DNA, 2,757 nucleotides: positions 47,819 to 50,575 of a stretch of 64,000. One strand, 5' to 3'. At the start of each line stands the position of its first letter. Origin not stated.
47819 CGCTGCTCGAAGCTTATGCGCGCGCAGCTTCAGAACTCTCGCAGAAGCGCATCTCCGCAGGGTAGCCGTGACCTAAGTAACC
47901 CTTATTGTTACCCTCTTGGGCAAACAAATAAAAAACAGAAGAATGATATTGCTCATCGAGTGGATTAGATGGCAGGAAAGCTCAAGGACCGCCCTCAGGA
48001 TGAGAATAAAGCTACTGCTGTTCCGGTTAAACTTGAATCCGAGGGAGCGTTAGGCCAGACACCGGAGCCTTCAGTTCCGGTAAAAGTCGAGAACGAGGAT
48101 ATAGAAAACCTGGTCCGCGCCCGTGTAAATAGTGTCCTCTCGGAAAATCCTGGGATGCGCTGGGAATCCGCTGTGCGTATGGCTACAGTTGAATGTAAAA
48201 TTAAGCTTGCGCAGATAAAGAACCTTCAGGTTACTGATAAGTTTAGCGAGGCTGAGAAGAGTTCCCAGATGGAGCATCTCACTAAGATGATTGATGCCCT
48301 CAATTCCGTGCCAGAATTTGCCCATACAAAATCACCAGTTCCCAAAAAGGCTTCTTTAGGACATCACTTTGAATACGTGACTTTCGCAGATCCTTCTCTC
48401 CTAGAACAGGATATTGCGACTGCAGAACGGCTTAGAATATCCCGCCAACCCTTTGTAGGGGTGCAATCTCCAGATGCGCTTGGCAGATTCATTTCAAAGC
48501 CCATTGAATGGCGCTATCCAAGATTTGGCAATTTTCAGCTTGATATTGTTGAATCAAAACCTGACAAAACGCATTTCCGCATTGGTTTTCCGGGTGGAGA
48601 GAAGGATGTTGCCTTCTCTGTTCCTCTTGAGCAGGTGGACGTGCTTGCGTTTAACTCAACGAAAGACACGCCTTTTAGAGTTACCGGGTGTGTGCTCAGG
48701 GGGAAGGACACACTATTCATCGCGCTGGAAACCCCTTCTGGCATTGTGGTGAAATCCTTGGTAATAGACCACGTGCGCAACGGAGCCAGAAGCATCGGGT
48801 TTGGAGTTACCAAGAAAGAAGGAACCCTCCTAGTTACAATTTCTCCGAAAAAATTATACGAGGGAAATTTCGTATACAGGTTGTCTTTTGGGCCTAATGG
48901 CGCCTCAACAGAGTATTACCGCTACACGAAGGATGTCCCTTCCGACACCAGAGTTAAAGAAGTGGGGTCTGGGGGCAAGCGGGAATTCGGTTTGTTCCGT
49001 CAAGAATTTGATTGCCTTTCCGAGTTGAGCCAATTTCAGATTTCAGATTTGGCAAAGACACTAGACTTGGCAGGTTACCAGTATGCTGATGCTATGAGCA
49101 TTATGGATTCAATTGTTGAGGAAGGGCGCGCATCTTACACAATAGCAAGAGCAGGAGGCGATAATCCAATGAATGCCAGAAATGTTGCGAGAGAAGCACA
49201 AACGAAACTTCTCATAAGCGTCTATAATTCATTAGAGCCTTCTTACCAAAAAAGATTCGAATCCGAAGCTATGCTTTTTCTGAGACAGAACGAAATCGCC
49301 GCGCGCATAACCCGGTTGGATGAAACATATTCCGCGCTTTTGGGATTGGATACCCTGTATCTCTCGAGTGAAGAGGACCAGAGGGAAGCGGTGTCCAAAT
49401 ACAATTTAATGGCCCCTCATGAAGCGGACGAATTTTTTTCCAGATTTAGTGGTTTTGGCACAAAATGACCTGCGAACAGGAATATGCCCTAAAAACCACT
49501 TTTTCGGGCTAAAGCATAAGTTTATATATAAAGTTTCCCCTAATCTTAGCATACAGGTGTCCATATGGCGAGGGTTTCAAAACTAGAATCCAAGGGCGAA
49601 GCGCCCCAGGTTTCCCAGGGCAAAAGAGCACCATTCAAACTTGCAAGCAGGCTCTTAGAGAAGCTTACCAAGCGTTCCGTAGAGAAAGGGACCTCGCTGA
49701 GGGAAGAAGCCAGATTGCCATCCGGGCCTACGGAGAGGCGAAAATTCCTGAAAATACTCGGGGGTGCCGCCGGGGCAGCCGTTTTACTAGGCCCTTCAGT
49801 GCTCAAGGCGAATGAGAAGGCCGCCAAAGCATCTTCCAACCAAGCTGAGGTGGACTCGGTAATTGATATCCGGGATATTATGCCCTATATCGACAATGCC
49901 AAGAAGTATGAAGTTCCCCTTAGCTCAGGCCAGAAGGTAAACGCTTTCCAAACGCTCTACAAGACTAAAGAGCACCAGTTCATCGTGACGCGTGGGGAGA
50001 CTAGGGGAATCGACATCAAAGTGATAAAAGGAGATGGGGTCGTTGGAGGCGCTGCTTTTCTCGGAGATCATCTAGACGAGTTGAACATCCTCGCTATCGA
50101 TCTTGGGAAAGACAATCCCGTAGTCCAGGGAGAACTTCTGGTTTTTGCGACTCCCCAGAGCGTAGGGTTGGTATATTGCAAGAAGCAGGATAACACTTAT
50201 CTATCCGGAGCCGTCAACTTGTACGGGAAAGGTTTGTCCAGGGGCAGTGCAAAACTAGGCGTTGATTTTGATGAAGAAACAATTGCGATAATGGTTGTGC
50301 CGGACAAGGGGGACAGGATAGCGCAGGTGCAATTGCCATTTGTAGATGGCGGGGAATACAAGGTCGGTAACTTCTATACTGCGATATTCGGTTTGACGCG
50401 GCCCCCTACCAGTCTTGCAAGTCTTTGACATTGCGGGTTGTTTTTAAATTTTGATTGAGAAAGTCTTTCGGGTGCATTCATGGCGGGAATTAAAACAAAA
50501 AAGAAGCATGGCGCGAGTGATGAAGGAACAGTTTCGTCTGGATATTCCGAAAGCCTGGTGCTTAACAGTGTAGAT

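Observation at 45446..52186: Duplicated two-gene cassette (A-B / A'-B') with unique gene C between the copies: no recognisable domains, candidate novel system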

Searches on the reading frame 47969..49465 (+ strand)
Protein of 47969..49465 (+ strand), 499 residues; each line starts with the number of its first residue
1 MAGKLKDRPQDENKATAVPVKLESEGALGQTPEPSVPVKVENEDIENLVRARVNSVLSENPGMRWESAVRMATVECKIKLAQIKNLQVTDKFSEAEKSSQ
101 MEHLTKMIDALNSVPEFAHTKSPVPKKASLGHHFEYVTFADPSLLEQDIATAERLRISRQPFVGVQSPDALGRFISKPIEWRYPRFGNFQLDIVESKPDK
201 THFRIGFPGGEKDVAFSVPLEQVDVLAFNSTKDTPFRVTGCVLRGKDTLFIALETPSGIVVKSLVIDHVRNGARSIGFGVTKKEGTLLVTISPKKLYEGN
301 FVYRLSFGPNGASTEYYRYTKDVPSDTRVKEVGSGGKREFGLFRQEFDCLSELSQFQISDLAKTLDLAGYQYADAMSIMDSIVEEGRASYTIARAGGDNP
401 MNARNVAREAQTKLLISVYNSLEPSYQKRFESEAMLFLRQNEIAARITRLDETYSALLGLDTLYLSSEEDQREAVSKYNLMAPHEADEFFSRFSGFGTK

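Call 5: search_protein_families(library=pfam, proteins=[window:47969-49465:+], max_evalue=1)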
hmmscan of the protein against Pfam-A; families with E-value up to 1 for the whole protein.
window:47969-49465:+ (499 aa): 0 families

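Call 8: search_protein_families(library=ncbifam, proteins=[window:47969-49465:+], max_evalue=1)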
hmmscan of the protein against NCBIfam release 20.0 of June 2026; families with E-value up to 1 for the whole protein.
window:47969-49465:+ (499 aa): 0 families

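Call 9: search_protein_families(library=phrogs, proteins=[window:47969-49465:+], max_evalue=1)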
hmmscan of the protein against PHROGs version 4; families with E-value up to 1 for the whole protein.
window:47969-49465:+ (499 aa): 0 families

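Call 17: find_homologous_proteins(query=window:47969-49465:+)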
Query window:47969-49465:+ (499 aa): 1 proteins with E <= 0.001 among 8000 candidates.
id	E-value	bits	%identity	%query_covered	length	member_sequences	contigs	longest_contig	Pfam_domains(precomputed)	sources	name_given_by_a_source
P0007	0.0e+0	1113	100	100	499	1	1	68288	-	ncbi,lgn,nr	ncbi:hypothetical protein JW721_03770 [Candidatus Micrarchaeota archaeon]|nr:hypothetical protein [C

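Call 70: search_protein_families(library=padloc, proteins=[window:47969-49465:+], max_evalue=1)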
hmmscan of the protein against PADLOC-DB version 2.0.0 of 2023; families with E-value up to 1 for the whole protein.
window:47969-49465:+ (499 aa): 0 families

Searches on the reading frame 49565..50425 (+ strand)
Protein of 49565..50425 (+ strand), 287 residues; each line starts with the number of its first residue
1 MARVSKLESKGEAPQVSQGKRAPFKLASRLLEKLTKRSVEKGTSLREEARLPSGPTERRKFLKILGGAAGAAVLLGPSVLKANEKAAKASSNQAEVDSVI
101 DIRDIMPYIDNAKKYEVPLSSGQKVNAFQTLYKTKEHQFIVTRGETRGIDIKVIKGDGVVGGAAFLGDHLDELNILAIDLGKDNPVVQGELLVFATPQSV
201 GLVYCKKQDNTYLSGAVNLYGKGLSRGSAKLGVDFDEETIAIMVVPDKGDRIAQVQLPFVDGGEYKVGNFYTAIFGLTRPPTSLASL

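Call 5: search_protein_families(library=pfam, proteins=[window:49565-50425:+], max_evalue=1)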
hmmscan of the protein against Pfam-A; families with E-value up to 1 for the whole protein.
window:49565-50425:+ (287 aa): 1 family
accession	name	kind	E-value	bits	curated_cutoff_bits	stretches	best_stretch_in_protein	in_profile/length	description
PF10518.14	TAT_signal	-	0.011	16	22.7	1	58-75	4-20/21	TAT (twin-arginine translocation) pathway signal sequence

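Call 8: search_protein_families(library=ncbifam, proteins=[window:49565-50425:+], max_evalue=1)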
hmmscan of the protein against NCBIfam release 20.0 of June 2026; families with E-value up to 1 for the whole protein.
window:49565-50425:+ (287 aa): 3 families
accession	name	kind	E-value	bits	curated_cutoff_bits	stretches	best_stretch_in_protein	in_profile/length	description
TIGR01409.1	TAT_signal_seq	domain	0.0089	16.4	16.7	1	56-77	1-21/29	twin-arginine translocation signal domain-containing protein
TIGR04488.1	SoxY_true_GGCGG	equivalog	0.096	13.1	125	1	57-99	1-45/149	thiosulfate oxidation carrier protein SoxY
TIGR02811.1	formate_TAT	hypoth_equivalog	0.11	12.9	48.45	1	57-90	10-45/66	formate dehydrogenase region TAT target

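Call 9: search_protein_families(library=phrogs, proteins=[window:49565-50425:+], max_evalue=1)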
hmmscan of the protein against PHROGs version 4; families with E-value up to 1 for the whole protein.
window:49565-50425:+ (287 aa): 2 families
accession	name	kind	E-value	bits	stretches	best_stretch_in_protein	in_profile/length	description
phrog_19543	-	unknown function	0.041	15.3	1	86-146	9-63/86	-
phrog_32788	-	unknown function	0.18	13.1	0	204-239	52-87/98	-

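Call 11: find_homologous_proteins(query=window:49565-50425:+)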
Query window:49565-50425:+ (287 aa): 2 proteins with E <= 0.001 among 5660 candidates.
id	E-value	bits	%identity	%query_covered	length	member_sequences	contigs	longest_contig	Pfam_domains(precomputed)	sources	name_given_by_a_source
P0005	3.4e-181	619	100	100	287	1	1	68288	-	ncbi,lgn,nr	ncbi:hypothetical protein JW721_03775 [Candidatus Micrarchaeota archaeon]|nr:hypothetical protein [C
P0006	2.4e-38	150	40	90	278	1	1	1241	-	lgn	-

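Call 16: find_encoding_contigs(protein=P0006, flank=10000)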
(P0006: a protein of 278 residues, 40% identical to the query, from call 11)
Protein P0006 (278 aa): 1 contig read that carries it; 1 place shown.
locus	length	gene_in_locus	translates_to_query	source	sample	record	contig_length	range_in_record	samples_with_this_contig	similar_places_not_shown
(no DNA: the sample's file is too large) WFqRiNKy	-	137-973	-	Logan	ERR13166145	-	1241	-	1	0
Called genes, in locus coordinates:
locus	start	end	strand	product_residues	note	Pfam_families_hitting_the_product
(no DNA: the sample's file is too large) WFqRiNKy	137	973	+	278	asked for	-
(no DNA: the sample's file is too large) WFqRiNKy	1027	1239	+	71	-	?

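Call 69: search_solved_structures(query=A2, max_evalue=10)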
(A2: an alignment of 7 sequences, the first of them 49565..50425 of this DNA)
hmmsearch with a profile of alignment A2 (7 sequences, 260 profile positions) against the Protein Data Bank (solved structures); distinct sequences matched with E-value up to 10: 2.
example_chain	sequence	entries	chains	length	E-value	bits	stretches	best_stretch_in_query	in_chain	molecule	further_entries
9vy3_A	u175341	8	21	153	0.11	15.1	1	89-141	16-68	Propeptide, PepSY amd peptidase M4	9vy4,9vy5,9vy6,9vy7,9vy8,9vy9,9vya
9wfm_A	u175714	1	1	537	1.7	11.2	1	40-85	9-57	Tyrosinase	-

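Call 70: search_protein_families(library=padloc, proteins=[window:49565-50425:+], max_evalue=1)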
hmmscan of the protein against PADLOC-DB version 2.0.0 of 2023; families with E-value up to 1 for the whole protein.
window:49565-50425:+ (287 aa): 0 families

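Call 85: search_protein_families(library=ncbifam, alignment_id=A5, max_evalue=1)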
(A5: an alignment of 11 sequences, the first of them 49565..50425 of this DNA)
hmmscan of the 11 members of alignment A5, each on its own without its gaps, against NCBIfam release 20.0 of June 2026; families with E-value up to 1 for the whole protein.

A. member 1, window:49565-50425:+ (287 aa): 3 families
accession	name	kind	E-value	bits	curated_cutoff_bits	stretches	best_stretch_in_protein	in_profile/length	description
TIGR01409.1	TAT_signal_seq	domain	0.0089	16.4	16.7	1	56-77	1-21/29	twin-arginine translocation signal domain-containing protein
TIGR04488.1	SoxY_true_GGCGG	equivalog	0.096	13.1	125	1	57-99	1-45/149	thiosulfate oxidation carrier protein SoxY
TIGR02811.1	formate_TAT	hypoth_equivalog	0.11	12.9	48.45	1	57-90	10-45/66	formate dehydrogenase region TAT target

B. families by the number of members that match (of 11 scanned): 7 families
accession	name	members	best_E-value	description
TIGR01409.1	TAT_signal_seq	4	0.0079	twin-arginine translocation signal domain-containing protein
TIGR02811.1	formate_TAT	3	3.4e-06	formate dehydrogenase region TAT target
NF010329.0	PRK13763.1-4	1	0.0081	putative RNA-processing protein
NF052375.1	antisigma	1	0.054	anti-sigma factor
TIGR02699.1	archaeo_AfpA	1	0.093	archaeoflavoprotein AfpA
TIGR04488.1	SoxY_true_GGCGG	1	0.096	thiosulfate oxidation carrier protein SoxY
NF006228.0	PRK08360.1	1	0.17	aspartate aminotransferase family protein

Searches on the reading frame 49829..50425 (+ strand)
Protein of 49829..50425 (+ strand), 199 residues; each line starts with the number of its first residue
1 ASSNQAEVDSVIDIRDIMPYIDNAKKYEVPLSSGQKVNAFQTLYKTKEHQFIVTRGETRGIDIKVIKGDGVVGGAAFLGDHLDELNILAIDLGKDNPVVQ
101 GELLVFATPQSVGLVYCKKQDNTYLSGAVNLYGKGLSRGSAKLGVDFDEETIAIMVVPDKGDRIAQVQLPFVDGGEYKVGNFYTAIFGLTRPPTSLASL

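Call 35: predict_structure(alignment_id=A3)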
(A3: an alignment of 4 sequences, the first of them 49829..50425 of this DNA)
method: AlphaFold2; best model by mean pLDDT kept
length: 199 residues; sequences in the alignment: 4
mean_pLDDT: 68.3   pTM: 0.70
mean pLDDT of the five models: 68.3, 58.8, 57.0, 56.2, 54.8
residues with pLDDT >= 90: 10; 70-90: 108; 50-70: 42; < 50: 39
segments of 3 or more residues with pLDDT < 50: 1-11, 173-199
pLDDT, mean of each block of 10 residues (from residue 1): 29 59 80 86 90 79 83 77 84 81 84 82 77 59 68 71 66 45 35 29
secondary structure, 60 per line:
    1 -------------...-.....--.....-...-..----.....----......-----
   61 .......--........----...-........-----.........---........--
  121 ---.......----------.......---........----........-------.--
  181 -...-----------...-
elements in order: H18-22 E25-29 E41-45 E50-55 E61-67 E70-77 E86-93 E99-107 E111-118 E124-130 E141-147 E151-158 E163-170 E182-184
